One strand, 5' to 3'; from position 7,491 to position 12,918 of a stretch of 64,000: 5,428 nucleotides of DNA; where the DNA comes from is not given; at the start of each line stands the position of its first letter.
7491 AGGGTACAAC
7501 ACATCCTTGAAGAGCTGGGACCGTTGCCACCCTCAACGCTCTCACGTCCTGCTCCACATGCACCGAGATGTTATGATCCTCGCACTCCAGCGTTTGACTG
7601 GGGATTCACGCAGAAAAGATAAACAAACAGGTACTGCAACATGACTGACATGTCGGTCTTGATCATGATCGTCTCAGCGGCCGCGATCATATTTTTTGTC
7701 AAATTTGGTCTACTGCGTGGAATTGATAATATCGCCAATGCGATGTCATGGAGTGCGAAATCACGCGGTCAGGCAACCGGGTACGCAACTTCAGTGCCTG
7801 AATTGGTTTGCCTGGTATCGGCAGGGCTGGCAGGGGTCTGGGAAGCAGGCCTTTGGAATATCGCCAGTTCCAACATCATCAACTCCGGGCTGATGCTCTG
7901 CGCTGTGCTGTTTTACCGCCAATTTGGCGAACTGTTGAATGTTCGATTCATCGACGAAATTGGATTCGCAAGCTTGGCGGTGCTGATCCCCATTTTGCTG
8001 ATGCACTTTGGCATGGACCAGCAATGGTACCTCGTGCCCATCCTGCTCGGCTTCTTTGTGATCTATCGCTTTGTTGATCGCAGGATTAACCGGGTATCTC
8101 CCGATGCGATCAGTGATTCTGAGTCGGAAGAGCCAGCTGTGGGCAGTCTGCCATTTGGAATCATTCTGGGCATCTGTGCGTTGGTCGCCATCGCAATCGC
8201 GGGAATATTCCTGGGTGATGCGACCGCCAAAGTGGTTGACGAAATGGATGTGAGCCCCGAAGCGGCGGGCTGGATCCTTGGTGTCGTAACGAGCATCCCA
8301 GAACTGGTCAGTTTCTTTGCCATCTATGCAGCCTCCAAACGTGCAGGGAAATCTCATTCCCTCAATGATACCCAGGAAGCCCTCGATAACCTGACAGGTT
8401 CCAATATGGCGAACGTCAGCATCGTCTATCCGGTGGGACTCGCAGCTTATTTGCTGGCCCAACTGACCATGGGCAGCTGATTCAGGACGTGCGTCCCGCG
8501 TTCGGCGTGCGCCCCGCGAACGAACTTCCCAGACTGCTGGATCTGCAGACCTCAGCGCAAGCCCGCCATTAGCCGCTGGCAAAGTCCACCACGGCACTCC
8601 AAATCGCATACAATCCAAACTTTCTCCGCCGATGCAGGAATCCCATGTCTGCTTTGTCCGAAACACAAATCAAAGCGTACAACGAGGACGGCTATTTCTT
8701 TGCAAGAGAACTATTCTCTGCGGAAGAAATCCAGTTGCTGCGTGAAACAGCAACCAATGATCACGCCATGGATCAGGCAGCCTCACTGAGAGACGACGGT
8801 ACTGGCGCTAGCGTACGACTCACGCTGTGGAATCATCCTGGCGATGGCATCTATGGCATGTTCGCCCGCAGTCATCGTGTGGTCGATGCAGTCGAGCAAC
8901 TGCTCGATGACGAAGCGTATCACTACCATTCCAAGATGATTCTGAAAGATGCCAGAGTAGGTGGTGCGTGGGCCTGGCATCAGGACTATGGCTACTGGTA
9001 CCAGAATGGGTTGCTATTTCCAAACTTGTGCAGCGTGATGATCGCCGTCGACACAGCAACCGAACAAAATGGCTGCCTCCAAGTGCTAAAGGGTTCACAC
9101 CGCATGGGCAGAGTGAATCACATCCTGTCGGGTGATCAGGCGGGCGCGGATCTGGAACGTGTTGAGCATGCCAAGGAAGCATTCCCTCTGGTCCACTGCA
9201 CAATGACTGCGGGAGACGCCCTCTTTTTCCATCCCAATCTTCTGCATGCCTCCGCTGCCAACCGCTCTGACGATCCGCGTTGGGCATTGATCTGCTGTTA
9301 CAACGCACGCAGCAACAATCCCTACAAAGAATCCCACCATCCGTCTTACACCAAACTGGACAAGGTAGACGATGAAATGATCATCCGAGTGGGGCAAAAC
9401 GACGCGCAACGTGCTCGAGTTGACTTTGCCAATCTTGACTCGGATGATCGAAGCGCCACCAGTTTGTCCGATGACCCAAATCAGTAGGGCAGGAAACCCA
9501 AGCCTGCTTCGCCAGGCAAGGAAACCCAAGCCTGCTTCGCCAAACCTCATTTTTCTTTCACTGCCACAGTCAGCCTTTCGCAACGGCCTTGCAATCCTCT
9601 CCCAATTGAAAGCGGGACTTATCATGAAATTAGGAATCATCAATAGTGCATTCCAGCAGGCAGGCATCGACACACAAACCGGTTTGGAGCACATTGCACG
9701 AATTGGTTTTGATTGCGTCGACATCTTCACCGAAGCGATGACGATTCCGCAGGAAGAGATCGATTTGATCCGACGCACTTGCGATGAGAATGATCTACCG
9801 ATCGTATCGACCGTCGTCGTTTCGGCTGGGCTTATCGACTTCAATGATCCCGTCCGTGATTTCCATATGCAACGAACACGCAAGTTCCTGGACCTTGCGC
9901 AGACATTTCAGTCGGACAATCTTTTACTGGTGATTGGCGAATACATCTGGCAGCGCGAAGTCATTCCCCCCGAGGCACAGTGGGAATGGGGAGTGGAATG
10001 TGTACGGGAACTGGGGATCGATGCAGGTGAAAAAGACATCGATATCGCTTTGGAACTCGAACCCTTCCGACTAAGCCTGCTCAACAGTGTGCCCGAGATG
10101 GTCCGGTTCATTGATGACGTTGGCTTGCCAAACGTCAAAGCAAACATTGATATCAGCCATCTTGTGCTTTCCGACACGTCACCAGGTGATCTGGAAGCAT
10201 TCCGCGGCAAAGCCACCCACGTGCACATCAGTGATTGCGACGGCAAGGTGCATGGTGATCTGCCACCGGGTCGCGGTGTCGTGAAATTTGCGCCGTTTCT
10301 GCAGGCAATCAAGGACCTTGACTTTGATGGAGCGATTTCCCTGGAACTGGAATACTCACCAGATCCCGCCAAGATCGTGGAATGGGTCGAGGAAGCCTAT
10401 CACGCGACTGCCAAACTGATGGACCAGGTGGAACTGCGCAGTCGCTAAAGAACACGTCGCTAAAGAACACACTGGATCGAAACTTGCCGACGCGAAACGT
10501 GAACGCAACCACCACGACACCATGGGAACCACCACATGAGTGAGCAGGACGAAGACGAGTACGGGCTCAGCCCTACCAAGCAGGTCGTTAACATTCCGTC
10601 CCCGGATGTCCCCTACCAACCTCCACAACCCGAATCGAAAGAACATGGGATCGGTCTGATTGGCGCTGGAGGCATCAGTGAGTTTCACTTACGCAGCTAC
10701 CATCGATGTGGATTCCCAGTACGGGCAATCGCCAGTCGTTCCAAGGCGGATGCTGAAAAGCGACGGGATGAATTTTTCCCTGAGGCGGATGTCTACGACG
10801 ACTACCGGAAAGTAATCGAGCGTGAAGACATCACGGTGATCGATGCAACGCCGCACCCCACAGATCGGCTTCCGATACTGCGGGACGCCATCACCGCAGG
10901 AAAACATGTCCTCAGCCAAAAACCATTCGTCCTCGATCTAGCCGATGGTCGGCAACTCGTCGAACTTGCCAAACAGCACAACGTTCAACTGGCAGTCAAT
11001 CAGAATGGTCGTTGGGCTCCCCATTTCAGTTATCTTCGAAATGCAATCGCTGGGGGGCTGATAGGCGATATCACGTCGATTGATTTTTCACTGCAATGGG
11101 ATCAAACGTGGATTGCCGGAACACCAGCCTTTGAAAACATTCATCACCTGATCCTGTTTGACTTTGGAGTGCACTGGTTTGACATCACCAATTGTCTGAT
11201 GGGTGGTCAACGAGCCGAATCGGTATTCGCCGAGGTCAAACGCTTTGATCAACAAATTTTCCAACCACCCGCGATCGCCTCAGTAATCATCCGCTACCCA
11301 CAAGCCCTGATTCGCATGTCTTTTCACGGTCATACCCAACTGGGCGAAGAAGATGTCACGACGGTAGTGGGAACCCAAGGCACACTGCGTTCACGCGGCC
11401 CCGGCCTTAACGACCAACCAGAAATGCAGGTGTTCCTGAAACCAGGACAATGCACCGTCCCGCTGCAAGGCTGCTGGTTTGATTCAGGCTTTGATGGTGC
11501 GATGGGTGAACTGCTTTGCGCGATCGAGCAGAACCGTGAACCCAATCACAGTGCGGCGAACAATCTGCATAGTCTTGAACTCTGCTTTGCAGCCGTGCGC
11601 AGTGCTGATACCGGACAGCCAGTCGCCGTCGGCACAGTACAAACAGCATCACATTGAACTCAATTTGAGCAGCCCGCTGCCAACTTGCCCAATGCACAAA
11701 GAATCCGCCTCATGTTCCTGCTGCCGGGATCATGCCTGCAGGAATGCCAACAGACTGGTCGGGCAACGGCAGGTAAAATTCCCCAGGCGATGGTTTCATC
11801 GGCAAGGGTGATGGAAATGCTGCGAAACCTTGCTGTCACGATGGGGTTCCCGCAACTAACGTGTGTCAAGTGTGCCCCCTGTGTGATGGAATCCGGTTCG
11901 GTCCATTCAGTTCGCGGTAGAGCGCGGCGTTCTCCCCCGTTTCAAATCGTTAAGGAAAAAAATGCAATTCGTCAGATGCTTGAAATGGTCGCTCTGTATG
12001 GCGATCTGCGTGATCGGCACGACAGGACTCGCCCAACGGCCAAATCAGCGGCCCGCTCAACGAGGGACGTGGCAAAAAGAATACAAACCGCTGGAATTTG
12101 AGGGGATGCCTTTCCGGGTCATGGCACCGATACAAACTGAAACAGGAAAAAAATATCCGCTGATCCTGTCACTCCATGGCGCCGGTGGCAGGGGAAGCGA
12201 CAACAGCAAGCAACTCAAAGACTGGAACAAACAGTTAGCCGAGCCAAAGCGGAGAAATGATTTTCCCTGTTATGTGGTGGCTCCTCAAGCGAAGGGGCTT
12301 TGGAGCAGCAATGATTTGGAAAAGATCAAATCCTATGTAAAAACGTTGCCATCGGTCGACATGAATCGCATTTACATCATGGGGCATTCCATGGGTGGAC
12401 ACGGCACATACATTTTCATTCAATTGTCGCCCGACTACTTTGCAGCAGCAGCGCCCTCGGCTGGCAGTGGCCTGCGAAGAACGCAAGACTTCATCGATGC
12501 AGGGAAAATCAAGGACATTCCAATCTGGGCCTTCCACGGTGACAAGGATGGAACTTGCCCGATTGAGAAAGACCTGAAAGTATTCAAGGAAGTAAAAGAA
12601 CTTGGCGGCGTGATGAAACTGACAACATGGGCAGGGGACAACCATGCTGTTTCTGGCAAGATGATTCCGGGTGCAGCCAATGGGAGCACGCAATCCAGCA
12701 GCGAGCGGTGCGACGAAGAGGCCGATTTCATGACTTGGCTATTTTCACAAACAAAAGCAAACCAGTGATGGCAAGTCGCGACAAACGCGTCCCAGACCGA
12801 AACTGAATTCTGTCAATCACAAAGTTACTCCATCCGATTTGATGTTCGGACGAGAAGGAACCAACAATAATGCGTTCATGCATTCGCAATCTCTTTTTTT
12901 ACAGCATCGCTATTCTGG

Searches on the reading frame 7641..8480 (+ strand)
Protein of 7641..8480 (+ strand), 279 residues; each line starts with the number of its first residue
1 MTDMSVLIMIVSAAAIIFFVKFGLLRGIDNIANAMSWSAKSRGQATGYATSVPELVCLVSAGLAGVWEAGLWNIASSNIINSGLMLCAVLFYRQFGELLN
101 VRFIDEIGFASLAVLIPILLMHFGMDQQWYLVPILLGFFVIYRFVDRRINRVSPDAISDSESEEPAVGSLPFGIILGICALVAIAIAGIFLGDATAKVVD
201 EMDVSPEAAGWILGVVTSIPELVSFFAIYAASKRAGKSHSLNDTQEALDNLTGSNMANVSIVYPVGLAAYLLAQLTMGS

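Call 5: search_protein_families(library=pfam, proteins=[window:7641-8480:+], max_evalue=0.01)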
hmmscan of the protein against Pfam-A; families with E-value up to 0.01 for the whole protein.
window:7641-8480:+ (279 aa): 1 family
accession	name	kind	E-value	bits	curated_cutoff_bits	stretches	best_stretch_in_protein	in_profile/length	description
PF01699.29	Na_Ca_ex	-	4.7e-12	46.6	24.9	2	174-267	3-87/151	Sodium/calcium exchanger protein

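Call 6: search_protein_families(library=ncbifam, proteins=[window:7641-8480:+], max_evalue=0.01)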
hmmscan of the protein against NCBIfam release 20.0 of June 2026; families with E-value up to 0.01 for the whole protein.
window:7641-8480:+ (279 aa): 2 families
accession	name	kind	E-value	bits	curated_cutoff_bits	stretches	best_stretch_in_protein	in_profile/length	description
TIGR00367.1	TIGR00367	hypoth_equivalog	2.2e-13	50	179.65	1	10-266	8-259/312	calcium/sodium antiporter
NF008005.0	PRK10734.1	equivalog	1.5e-07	30.9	432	1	47-265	46-258/325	calcium/sodium antiporter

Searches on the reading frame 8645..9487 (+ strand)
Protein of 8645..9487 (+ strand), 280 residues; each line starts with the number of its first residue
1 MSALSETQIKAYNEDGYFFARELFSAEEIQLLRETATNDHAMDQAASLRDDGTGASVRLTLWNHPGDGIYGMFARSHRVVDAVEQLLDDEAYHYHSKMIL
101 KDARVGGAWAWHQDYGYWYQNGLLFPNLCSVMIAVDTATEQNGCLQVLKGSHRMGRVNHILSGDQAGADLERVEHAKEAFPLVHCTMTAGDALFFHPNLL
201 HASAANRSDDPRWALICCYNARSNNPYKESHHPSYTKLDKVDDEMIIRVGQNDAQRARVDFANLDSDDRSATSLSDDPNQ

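Call 19: search_protein_families(library=pfam, proteins=[window:8645-9487:+], max_evalue=0.001)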
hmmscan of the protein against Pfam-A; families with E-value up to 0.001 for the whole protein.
window:8645-9487:+ (280 aa): 1 family
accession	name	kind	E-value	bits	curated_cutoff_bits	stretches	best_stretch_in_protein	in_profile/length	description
PF05721.19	PhyH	-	2.5e-39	136.2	22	1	12-212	1-211/213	Phytanoyl-CoA dioxygenase (PhyH)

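Call 22: search_protein_families(library=ncbifam, proteins=[window:8645-9487:+], max_evalue=0.001)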
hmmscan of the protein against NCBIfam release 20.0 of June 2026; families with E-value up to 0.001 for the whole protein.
window:8645-9487:+ (280 aa): 4 families
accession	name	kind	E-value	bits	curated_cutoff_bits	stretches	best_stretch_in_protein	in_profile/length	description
TIGR02408.1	ectoine_ThpD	equivalog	2.2e-20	73.2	336.5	1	3-225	16-253/277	ectoine hydroxylase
NF052437.1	MPhHdxlPhnYGIM8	equivalog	5.2e-15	55.6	500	1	4-239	5-237/260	methylphosphonate hydroxylase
TIGR01762.1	chlorin-enz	subfamily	1.4e-07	31.1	226.3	1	3-153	2-158/288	chlorinating enzyme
NF045813.1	DxPntBtaHylase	equivalog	1.8e-06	27.5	550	1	127-213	148-238/285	1-deoxypentalenic acid 11-beta-hydroxylase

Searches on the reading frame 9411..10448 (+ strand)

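Call 19: search_protein_families(library=pfam, proteins=[window:9411-10448:+], max_evalue=0.001)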
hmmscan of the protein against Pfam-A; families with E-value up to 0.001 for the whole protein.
window:9411-10448:+ (345 aa): 1 family
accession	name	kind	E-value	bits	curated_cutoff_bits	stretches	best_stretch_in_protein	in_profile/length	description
PF01261.30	AP_endonuc_2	-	9.8e-36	124.1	31.1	1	93-321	2-237/249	Xylose isomerase-like TIM barrel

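Call 22: search_protein_families(library=ncbifam, proteins=[window:9411-10448:+], max_evalue=0.001)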
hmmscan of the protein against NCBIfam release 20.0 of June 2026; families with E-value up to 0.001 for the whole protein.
window:9411-10448:+ (345 aa): 8 families
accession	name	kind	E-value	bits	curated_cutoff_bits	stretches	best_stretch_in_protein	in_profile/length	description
NF041099.2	keto_glucon_epim_IolO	equivalog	1.5e-17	63.8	300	1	87-319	22-252/269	5-keto-L-gluconate epimerase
NF051856.1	PsicseEpim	equivalog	1.5e-15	57.8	300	1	72-312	1-244/287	D-psicose 3-epimerase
TIGR03234.1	OH-pyruv-isom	equivalog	1.7e-10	40.7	353.45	1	223-326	153-253/254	hydroxypyruvate isomerase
NF007360.0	PRK09856.1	equivalog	4e-09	36.4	305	1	72-313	1-248/276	fructoselysine 3-epimerase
TIGR00542.1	hxl6Piso_put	equivalog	1.3e-06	28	272.15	1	208-314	145-250/279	L-ribulose-5-phosphate 3-epimerase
NF009688.0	PRK13209.1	subfamily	4e-05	22.7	317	1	210-323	150-266/286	L-ribulose-5-phosphate 3-epimerase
NF007444.0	PRK09997.1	equivalog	8.4e-05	22.2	465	1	225-317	156-243/258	hydroxypyruvate isomerase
TIGR04379.1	myo_inos_iolE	equivalog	9.7e-05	22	290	0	286-333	239-286/290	myo-inosose-2 dehydratase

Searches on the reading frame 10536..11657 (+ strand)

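Call 19: search_protein_families(library=pfam, proteins=[window:10536-11657:+], max_evalue=0.001)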
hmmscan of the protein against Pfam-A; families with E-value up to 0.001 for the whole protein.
window:10536-11657:+ (373 aa): 5 families
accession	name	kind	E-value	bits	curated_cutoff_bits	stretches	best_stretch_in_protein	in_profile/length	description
PF01408.29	GFO_IDH_MocA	-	1.4e-15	58.5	24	1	39-155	3-119/120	Oxidoreductase family, NAD-binding Rossmann fold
PF22725.1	GFO_IDH_MocA_C3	-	3.8e-12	46.7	27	1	165-285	2-124/124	GFO/IDH/MocA C-terminal domain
PF03447.22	NAD_binding_3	-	7.2e-07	30.4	24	1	38-154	1-115/116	Homoserine dehydrogenase, NAD binding domain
PF02894.22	GFO_IDH_MocA_C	-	1.4e-06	28.7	22.9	1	169-365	2-218/218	Oxidoreductase family, C-terminal alpha/beta domain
PF01488.26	Shikimate_DH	-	0.00092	19.7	24.3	0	34-144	10-120/138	Shikimate / quinate 5-dehydrogenase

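Call 22: search_protein_families(library=ncbifam, proteins=[window:10536-11657:+], max_evalue=0.001)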
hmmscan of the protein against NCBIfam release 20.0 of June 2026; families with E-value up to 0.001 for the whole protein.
window:10536-11657:+ (373 aa): 9 families
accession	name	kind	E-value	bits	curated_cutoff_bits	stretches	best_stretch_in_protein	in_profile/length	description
TIGR04380.1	myo_inos_iolG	equivalog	2.6e-21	75.8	355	1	38-363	3-329/330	inositol 2-dehydrogenase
NF040723.1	UDP-GlcNAcDh_Arch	equivalog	2.1e-17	63.6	450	1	39-254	3-205/302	UDP-N-acetylglucosamine 3-dehydrogenase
NF008607.0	PRK11579.1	subfamily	2.2e-16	59.8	330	1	39-227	7-194/346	oxidoreductase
NF052479.1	LevoglcsnDh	equivalog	8.3e-14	51.1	650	1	38-194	5-167/386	levoglucosan dehydrogenase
NF058561.1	BT_2158_fam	equivalog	1.6e-11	43.5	750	1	78-184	74-182/487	glycoside 3-dehydrogenase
NF007574.0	PRK10206.1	equivalog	2.7e-11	43.1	352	1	80-236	47-199/345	oxidoreductase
NF058563.1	BT_2159_fam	equivalog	5.5e-11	42.1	650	1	39-219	3-180/350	disaccharide 3-dehydrogenase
NF052679.1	InsChiInosDhIolG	equivalog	3.2e-09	36.3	540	1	39-179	5-148/343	bifunctional inositol 2-dehydrogenase/D-chiro-inositol 1-dehydrogenase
NF041392.1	XylDh_Gfo6_Halo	equivalog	1.9e-06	26.9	350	1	65-182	49-166/350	D-xylose 1-dehydrogenase Gfo6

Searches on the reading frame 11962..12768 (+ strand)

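Call 19: search_protein_families(library=pfam, proteins=[window:11962-12768:+], max_evalue=0.001)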
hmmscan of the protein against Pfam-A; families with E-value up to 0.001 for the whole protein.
window:11962-12768:+ (268 aa): 5 families
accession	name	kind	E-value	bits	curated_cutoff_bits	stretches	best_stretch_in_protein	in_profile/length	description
PF00326.27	Peptidase_S9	-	1.2e-10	41.7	22.6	1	111-169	40-98/213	Prolyl oligopeptidase family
PF01738.24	DLH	-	7.7e-08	32.6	21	1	117-231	79-189/217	Dienelactone hydrolase family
PF02230.22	Abhydrolase_2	-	8.4e-05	22.9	23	0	128-235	100-206/217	Phospholipase/Carboxylesterase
PF12146.15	Hydrolase_4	-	0.00017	21.4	27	0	135-167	76-108/239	Serine aminopeptidase, S33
PF12740.14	PETase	-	0.00071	19.5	28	1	118-167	106-156/263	PET hydrolase-like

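Call 22: search_protein_families(library=ncbifam, proteins=[window:11962-12768:+], max_evalue=0.001)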
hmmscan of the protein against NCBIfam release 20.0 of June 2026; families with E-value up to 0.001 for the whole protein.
window:11962-12768:+ (268 aa): 3 families
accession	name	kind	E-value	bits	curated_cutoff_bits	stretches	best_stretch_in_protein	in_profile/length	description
NF050058.1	e_dPHAscl_type1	hypoth_equivalog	2.3e-14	53.5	150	1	56-220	15-213/276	extracellular catalytic domain type 1 short-chain-length polyhydroxyalkanoate depolymerase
TIGR01840.1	esterase_phb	subfamily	4e-11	42.8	107.85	1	110-174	70-134/213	PHB depolymerase family esterase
TIGR02821.1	fghA_ester_D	equivalog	0.0003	20.4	281.7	1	127-162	130-165/275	S-formylglutathione hydrolase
